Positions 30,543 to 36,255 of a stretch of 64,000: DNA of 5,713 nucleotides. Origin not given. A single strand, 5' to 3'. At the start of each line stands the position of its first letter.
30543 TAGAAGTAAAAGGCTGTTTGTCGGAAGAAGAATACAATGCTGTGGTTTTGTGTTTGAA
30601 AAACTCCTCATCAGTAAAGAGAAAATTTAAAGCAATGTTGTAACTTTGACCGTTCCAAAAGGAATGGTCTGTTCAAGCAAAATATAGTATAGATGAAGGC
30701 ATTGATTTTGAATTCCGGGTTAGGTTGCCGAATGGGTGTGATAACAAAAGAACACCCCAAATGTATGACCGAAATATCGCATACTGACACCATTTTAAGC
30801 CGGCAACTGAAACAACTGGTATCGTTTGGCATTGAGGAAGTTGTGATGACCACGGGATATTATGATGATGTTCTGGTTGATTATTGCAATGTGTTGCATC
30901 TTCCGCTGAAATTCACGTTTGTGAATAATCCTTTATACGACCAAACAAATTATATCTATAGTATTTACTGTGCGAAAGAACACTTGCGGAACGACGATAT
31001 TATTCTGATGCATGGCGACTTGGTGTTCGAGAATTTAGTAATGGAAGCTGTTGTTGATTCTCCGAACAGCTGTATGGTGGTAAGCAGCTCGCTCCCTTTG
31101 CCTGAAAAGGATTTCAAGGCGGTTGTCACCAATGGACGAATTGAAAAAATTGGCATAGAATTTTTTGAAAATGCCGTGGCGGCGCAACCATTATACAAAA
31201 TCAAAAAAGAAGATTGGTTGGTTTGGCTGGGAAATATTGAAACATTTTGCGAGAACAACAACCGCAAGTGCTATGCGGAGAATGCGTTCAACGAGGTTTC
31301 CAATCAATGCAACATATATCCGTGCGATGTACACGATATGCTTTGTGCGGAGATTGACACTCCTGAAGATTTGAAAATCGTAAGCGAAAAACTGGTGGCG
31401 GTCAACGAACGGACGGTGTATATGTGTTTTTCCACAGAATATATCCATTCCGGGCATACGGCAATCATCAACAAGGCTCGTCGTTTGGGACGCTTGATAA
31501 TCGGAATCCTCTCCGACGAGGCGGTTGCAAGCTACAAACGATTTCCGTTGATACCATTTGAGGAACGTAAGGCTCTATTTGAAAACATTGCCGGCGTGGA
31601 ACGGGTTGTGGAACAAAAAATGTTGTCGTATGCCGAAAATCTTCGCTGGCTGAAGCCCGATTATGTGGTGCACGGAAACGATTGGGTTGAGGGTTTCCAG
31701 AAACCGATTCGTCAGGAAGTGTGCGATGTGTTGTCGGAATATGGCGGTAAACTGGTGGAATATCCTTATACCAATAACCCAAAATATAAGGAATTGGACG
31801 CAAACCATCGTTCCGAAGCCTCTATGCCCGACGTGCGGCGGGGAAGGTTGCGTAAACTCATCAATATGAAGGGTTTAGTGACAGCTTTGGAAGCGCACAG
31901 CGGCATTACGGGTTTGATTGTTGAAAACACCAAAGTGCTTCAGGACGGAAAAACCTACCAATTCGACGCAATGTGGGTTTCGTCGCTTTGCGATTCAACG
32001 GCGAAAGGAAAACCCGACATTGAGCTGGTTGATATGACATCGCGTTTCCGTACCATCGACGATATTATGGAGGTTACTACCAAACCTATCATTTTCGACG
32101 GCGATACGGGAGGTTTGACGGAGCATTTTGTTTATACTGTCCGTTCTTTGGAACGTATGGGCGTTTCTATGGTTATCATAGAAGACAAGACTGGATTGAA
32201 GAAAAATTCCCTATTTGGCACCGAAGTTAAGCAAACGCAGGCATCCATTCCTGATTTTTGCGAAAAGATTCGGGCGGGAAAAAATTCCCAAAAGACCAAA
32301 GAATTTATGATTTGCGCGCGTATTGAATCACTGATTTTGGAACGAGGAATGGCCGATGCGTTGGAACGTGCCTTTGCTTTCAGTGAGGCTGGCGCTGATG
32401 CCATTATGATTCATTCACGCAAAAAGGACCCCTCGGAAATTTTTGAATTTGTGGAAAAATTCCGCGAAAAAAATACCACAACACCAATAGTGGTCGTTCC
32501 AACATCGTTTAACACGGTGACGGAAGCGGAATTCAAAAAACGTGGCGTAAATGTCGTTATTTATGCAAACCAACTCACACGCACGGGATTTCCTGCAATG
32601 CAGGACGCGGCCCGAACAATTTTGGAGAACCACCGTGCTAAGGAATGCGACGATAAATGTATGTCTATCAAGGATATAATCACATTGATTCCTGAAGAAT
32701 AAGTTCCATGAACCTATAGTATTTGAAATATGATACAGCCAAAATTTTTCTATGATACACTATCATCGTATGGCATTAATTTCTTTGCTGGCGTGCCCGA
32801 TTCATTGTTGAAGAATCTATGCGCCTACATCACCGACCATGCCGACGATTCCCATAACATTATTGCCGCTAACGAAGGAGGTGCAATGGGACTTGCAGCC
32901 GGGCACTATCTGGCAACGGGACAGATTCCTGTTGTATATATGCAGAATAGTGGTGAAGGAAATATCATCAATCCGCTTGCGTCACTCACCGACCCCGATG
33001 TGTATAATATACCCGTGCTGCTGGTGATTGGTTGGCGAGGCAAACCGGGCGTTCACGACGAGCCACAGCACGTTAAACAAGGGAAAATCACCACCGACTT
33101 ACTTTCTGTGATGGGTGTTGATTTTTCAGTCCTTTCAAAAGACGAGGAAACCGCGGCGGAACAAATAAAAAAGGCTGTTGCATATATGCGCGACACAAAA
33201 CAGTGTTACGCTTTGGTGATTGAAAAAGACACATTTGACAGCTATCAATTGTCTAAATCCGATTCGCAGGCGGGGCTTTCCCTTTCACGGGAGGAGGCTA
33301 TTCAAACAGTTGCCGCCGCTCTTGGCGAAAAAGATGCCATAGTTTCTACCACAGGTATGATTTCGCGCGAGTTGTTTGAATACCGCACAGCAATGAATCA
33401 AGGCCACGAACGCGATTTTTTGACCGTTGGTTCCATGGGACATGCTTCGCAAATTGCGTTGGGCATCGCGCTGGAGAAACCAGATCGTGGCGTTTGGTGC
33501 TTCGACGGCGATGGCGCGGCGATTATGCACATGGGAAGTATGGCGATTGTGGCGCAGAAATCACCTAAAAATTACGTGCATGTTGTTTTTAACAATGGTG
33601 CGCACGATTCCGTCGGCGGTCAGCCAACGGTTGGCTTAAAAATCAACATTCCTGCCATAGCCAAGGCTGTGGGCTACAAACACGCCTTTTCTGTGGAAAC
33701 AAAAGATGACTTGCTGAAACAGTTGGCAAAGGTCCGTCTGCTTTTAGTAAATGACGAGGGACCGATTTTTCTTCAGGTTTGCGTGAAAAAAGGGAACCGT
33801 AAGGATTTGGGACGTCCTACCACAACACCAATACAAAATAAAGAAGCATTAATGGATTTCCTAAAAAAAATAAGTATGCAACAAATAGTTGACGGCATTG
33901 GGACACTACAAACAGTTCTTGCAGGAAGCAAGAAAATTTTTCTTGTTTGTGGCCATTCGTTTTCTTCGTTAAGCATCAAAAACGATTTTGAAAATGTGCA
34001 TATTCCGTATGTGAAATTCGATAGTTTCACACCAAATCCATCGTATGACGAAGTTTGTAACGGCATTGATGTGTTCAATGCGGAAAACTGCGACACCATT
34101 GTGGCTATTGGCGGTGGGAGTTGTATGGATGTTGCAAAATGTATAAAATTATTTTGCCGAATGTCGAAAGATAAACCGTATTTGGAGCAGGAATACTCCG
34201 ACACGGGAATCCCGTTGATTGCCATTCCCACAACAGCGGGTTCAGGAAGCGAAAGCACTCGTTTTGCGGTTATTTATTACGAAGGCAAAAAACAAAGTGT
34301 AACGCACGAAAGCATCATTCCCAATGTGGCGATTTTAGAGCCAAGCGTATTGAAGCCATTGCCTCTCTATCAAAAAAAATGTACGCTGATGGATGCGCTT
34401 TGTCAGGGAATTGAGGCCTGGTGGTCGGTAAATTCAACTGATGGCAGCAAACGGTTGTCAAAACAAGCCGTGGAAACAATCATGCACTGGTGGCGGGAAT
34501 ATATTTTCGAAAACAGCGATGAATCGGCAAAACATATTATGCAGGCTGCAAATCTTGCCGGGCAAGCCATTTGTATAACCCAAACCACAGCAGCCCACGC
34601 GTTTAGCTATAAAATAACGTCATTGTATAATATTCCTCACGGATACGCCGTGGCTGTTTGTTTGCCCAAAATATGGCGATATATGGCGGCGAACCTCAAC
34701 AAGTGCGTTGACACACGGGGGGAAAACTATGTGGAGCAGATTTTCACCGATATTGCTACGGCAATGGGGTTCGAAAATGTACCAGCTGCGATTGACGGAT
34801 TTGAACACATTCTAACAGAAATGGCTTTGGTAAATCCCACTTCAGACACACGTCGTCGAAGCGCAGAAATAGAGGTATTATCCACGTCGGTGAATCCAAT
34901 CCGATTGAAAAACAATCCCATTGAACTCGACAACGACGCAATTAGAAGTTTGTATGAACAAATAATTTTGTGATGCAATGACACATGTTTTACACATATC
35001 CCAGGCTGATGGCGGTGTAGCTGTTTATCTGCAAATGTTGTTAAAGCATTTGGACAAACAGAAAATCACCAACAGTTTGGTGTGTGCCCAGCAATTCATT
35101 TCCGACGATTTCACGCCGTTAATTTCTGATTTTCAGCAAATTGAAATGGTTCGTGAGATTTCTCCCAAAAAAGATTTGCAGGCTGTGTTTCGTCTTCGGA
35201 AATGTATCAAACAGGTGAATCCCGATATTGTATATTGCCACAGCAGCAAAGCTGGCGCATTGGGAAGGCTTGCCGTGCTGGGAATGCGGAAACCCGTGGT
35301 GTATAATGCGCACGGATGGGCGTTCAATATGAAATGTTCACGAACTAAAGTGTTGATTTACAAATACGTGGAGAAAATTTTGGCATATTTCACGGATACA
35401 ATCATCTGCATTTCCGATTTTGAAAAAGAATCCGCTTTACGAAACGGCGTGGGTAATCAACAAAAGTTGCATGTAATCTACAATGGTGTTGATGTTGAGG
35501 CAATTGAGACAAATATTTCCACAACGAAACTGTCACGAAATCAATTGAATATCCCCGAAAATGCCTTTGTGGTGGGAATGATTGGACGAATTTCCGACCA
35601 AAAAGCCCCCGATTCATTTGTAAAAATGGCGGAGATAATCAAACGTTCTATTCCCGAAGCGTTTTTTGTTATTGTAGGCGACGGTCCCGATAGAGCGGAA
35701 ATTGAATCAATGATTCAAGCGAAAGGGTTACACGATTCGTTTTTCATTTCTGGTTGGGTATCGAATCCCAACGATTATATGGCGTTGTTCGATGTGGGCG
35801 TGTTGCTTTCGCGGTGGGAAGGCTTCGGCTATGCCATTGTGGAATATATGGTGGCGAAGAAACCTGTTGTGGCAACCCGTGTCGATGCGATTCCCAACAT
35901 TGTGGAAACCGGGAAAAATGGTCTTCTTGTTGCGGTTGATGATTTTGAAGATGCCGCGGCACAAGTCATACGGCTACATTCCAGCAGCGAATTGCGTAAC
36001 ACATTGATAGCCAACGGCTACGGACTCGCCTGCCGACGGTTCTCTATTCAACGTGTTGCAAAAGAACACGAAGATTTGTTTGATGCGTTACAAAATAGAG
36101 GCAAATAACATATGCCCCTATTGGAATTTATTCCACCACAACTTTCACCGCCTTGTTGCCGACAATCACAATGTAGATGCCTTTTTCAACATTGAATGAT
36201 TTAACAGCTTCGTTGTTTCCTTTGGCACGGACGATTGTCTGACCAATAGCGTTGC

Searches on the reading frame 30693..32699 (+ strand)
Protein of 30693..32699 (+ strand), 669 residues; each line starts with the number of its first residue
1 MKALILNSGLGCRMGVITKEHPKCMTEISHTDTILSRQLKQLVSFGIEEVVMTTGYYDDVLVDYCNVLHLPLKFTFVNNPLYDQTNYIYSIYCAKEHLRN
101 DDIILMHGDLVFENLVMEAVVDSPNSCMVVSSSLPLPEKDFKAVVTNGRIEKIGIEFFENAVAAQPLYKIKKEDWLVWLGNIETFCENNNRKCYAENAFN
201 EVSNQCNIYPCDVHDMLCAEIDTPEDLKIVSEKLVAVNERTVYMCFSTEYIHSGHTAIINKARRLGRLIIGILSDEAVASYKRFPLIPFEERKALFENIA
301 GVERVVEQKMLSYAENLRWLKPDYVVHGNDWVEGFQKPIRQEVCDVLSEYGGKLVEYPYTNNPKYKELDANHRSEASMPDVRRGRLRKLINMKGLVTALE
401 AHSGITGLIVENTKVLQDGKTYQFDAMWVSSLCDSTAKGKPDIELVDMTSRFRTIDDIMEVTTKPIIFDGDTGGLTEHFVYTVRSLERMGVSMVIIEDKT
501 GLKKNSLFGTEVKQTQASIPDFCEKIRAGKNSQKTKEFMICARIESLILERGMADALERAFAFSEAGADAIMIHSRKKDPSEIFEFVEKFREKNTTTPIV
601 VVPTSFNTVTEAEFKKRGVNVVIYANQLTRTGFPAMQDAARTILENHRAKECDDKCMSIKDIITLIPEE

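Call 58: search_protein_families(library=pfam, proteins=[window:30693-32699:+], max_evalue=0.00001)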
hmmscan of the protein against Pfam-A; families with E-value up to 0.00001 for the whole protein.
window:30693-32699:+ (669 aa): 4 families
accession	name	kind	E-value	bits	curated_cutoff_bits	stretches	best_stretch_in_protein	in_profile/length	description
PF13714.12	PEP_mutase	-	1.1e-54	186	31.5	1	386-644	1-240/240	Phosphoenolpyruvate phosphomutase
PF01467.32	CTP_transf_like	-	1.2e-11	45.3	21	1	251-342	9-101/133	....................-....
PF12804.13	NTP_transf_3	-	1.5e-08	35.4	27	1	3-113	1-100/160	MobA-like NTP transferase domain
PF20202.4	DUF6564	-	2.3e-06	27.9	25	1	26-132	9-120/230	Domain of unknown function (DUF6564)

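Call 67: find_encoding_contigs(protein=window:30693-32699:+, flank=5000, max_places=8)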
Protein window:30693-32699:+ (669 aa): 7 contigs read that carry it; 4 places shown.
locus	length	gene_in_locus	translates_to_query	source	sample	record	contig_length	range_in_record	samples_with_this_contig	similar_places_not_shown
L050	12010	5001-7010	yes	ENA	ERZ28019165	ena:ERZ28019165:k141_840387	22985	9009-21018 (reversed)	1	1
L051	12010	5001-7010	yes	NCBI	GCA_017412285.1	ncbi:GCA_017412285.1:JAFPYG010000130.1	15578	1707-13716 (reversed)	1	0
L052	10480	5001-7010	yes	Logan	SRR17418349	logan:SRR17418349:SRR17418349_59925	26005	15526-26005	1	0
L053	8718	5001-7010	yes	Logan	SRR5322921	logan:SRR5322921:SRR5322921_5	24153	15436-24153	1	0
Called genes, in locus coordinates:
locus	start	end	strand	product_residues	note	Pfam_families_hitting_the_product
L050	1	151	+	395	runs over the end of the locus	PF04464:Glyphos_transf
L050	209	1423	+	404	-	PF20706:GT4-conflict (weak), PF00534:Glycos_transf_1, PF13692:Glyco_trans_1_4, PF13524:Glyco_trans_1_2 (weak)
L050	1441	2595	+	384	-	PF04230:PS_pyruv_trans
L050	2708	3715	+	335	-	PF04432:FrhB_FdhB_C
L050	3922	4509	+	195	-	PF13274:SocA_Panacea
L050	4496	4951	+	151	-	-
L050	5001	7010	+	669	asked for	PF12804:NTP_transf_3, PF20202:DUF6564 (weak), PF01467:CTP_transf_like, PF13714:PEP_mutase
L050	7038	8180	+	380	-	PF02776:TPP_enzyme_N, PF02775:TPP_enzyme_C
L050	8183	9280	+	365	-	PF00465:Fe-ADH, PF13685:Fe-ADH_2 (faint), PF25137:ADH_Fe_C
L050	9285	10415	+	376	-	PF13439:Glyco_transf_4, PF13477:Glyco_trans_4_2, PF13579:Glyco_trans_4_4, PF00534:Glycos_transf_1, PF13692:Glyco_trans_1_4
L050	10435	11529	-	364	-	PF19910:DUF6383 (weak)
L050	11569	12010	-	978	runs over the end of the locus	PF13306:LRR_5, PF13855:LRR_8 (faint), PF13306:LRR_5, PF13573:SprB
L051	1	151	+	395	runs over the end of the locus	PF04464:Glyphos_transf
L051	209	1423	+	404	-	PF20706:GT4-conflict (weak), PF00534:Glycos_transf_1, PF13692:Glyco_trans_1_4, PF13524:Glyco_trans_1_2 (weak)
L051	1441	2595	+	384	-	PF04230:PS_pyruv_trans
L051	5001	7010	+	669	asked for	PF12804:NTP_transf_3, PF20202:DUF6564 (weak), PF01467:CTP_transf_like, PF13714:PEP_mutase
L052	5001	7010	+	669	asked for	PF12804:NTP_transf_3, PF20202:DUF6564 (weak), PF01467:CTP_transf_like, PF13714:PEP_mutase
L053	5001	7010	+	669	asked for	PF12804:NTP_transf_3, PF20202:DUF6564 (weak), PF01467:CTP_transf_like, PF13714:PEP_mutase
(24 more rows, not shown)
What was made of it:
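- Tried and rejected: All 7 contigs carry the pair (call 67).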

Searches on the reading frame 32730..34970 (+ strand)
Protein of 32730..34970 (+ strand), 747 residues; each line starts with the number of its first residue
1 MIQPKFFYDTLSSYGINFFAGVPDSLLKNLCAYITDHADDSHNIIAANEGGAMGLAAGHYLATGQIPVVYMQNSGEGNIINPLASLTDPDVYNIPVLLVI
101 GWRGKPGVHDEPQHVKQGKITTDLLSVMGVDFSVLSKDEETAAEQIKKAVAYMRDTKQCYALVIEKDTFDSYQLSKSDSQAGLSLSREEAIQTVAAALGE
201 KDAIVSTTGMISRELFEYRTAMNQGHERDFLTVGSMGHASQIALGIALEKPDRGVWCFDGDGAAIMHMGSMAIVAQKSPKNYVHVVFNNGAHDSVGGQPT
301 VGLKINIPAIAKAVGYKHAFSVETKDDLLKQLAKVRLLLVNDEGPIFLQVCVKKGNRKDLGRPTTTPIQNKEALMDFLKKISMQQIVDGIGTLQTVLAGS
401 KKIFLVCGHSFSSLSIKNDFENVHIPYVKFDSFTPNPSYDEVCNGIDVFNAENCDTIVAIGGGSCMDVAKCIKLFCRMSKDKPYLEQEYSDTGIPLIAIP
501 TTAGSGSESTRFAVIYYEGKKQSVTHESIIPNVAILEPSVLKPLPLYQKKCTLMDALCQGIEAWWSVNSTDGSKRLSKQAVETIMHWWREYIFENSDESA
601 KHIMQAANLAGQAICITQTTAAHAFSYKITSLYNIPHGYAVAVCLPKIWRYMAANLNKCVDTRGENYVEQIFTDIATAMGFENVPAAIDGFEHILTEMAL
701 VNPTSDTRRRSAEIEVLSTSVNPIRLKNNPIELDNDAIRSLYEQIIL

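Call 58: search_protein_families(library=pfam, proteins=[window:32730-34970:+], max_evalue=0.00001)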
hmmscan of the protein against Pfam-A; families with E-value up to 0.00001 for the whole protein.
window:32730-34970:+ (747 aa): 5 families
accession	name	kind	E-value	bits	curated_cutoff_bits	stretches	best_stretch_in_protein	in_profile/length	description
PF00465.25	Fe-ADH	-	3.4e-37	128.1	31.3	1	395-538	16-168/168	Iron-containing alcohol dehydrogenase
PF25137.1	ADH_Fe_C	-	7.6e-24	84.9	27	1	552-745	4-193/194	Fe-containing alcohol dehydrogenase family, C-terminal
PF02775.26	TPP_enzyme_C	-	8.6e-18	65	21.9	1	215-350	9-151/151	Thiamine pyrophosphate enzyme, C-terminal TPP binding domain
PF02776.23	TPP_enzyme_N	-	1.2e-13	51.3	26.8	1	7-119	7-113/119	Thiamine pyrophosphate enzyme, N-terminal TPP binding domain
PF13685.12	Fe-ADH_2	-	1.6e-06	28.7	28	0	433-472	54-93/149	Iron-containing alcohol dehydrogenase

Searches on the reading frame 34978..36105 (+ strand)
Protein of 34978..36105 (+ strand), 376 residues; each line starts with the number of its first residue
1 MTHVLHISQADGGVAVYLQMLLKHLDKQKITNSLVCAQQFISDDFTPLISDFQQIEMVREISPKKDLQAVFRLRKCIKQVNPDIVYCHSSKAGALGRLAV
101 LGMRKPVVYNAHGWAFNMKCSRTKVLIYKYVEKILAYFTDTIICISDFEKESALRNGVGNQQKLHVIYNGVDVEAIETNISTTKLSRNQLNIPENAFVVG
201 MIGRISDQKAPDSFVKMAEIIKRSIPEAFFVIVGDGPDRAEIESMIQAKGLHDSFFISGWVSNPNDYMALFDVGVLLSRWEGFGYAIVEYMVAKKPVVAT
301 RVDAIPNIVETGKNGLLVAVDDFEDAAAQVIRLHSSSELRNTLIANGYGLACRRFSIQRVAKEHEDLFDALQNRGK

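Call 58: search_protein_families(library=pfam, proteins=[window:34978-36105:+], max_evalue=0.00001)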
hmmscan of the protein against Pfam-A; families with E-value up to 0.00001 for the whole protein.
window:34978-36105:+ (376 aa): 5 families
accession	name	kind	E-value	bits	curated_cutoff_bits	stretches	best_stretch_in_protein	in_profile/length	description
PF00534.26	Glycos_transf_1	-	8.6e-35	120.2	26.4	1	186-348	5-170/172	Glycosyl transferases group 1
PF13692.12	Glyco_trans_1_4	-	1e-30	107.3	27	1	197-334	2-140/142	Glycosyl transferases group 1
PF13439.12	Glyco_transf_4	-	5.3e-25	88.8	28.5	1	12-174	2-169/170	Glycosyltransferase Family 4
PF13579.12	Glyco_trans_4_4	-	5.4e-17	63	29.7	1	12-170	1-158/158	Glycosyl transferase 4-like domain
PF13477.12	Glyco_trans_4_2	-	1.4e-11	45.1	23.4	1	15-146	10-139/139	Glycosyl transferase 4-like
